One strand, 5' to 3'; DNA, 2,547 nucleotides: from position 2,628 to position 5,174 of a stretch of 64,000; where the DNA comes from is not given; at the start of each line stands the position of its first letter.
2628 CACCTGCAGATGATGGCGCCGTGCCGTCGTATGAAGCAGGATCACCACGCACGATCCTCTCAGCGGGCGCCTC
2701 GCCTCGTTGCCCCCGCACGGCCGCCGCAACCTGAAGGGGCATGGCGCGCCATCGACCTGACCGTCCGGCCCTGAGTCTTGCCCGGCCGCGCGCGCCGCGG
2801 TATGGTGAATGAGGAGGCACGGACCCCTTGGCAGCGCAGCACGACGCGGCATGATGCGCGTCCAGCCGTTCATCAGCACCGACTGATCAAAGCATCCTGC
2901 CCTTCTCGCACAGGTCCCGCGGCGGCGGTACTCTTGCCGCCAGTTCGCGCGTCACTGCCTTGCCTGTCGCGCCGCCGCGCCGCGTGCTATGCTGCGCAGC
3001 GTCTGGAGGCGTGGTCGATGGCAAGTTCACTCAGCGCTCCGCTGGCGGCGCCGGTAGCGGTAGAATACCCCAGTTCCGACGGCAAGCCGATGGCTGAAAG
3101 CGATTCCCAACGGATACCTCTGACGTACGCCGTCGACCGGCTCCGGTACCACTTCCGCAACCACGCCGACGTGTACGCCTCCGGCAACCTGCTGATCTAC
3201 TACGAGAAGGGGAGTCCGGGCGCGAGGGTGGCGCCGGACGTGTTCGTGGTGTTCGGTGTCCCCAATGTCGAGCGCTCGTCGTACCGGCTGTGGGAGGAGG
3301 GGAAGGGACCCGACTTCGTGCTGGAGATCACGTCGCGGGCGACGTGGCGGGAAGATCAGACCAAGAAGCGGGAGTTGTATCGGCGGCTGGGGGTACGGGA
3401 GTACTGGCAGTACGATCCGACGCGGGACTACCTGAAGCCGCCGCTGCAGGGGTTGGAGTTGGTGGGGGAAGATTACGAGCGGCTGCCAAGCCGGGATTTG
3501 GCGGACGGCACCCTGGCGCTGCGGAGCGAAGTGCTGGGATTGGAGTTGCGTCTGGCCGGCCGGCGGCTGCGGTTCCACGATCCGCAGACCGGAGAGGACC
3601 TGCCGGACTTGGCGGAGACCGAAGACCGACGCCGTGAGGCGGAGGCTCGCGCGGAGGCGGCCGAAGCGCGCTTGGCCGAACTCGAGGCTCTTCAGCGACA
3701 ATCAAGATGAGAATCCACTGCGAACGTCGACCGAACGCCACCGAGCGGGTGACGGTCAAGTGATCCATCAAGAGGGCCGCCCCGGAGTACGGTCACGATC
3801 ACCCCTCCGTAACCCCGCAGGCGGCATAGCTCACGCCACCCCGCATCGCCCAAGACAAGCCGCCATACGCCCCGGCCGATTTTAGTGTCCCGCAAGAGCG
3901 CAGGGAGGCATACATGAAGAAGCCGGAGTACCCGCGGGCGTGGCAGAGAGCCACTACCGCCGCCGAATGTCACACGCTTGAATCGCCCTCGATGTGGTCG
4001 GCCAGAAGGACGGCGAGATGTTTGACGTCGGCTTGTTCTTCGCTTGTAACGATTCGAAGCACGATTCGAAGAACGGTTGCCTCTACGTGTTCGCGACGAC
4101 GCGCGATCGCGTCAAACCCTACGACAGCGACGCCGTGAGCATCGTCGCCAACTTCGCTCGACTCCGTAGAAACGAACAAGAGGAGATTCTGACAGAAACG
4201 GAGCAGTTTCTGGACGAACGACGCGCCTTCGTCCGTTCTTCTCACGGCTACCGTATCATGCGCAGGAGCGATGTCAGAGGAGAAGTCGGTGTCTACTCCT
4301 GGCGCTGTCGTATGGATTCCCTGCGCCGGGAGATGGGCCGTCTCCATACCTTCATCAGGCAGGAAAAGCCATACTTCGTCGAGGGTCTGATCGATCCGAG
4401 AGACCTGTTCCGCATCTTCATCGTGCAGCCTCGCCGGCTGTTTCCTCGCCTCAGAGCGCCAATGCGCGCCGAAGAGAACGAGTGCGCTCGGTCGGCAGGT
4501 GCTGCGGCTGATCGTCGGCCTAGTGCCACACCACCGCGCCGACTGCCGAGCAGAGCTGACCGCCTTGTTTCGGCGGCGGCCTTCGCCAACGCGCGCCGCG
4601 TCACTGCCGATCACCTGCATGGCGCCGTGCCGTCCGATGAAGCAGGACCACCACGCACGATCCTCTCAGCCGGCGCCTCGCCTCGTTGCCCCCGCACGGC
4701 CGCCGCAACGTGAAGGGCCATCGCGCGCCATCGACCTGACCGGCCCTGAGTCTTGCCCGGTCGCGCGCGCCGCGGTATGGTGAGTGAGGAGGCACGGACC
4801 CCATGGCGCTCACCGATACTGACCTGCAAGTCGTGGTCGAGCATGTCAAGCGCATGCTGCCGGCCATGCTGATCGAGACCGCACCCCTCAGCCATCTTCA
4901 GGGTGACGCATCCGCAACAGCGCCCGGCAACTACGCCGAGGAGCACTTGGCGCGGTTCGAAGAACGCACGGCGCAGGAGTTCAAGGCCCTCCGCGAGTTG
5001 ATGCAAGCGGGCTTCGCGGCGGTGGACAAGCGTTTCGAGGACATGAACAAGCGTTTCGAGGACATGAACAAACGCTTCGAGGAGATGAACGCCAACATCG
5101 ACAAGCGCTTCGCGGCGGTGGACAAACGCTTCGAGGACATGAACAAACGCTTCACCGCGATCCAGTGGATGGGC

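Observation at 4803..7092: Three small membrane-anchored coiled-coil proteins with NKRF(E/D)DM heptads and opposite anchoring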

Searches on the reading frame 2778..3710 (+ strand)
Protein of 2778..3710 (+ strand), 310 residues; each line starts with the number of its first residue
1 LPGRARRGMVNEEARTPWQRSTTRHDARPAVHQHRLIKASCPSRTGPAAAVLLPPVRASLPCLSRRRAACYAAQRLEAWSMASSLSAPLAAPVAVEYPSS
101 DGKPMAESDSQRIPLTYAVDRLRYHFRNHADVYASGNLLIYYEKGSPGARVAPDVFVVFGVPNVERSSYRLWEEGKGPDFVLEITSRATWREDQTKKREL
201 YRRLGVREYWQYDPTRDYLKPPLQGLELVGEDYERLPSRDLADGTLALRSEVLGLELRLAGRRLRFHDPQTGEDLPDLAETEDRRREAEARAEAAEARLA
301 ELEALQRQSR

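Call 3: search_protein_families(library=pfam, proteins=[window:2778-3710:+], max_evalue=1)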
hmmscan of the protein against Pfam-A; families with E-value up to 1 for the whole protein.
window:2778-3710:+ (310 aa): 3 families
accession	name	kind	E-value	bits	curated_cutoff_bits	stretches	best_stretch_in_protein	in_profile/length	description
PF05685.18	Uma2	-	4.2e-16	59.4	27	1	115-219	36-136/172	Putative restriction endonuclease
PF23991.1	DUF7310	-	0.013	16.5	40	1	272-304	19-51/83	Coiled-coil region of unknown function (DUF7310)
PF23421.1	DUF7109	-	0.079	13.5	27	1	269-302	75-108/151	Family of unknown function (DUF7109)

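Call 4: search_protein_families(library=ncbifam, proteins=[window:2778-3710:+], max_evalue=1)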
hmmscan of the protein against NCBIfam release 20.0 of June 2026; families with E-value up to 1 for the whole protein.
window:2778-3710:+ (310 aa): 0 families

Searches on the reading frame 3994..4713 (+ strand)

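Call 3: search_protein_families(library=pfam, proteins=[window:3994-4713:+], max_evalue=1)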
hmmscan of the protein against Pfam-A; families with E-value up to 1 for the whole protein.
window:3994-4713:+ (239 aa): 1 family
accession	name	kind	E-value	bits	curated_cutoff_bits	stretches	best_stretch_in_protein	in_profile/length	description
PF25227.1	DUF7845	-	0.23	11.3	27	1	46-127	160-240/315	Domain of unknown function (DUF7845)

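Call 4: search_protein_families(library=ncbifam, proteins=[window:3994-4713:+], max_evalue=1)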
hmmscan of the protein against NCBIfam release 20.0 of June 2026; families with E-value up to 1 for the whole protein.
window:3994-4713:+ (239 aa): 0 families

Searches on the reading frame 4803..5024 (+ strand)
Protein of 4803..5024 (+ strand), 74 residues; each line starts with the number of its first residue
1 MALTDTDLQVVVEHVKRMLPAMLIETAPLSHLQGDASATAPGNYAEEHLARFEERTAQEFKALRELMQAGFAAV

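Call 60: find_homologous_proteins(query=window:4803-5024:+, max_evalue=0.01)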
Query seq(74 aa) (74 aa): 10 proteins with E <= 0.01 among 12 candidates.
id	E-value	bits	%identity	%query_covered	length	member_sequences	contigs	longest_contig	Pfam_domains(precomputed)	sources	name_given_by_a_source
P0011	1.0e-37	144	97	100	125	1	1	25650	-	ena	-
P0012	1.2e-35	138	93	100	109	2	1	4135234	-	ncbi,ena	-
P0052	5.3e-21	91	55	100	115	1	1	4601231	-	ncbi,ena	-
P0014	6.3e-21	91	74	100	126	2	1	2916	-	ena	-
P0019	1.1e-18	84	69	99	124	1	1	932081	-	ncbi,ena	-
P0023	1.4e-18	84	68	100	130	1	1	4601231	-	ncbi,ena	-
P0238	3.7e-18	82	96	64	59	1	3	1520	-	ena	-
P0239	9.8e-8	50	90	41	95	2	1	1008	PF07713.19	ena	-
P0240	3.1e-5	42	89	38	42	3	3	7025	-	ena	-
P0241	7.0e-3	34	92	35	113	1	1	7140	-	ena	-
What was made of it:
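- Tried and rejected: A search with the head region alone (residues 1-74) found only close Spirochaetia relatives, so it did not show whether the head occurs in other architectures (call 60).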
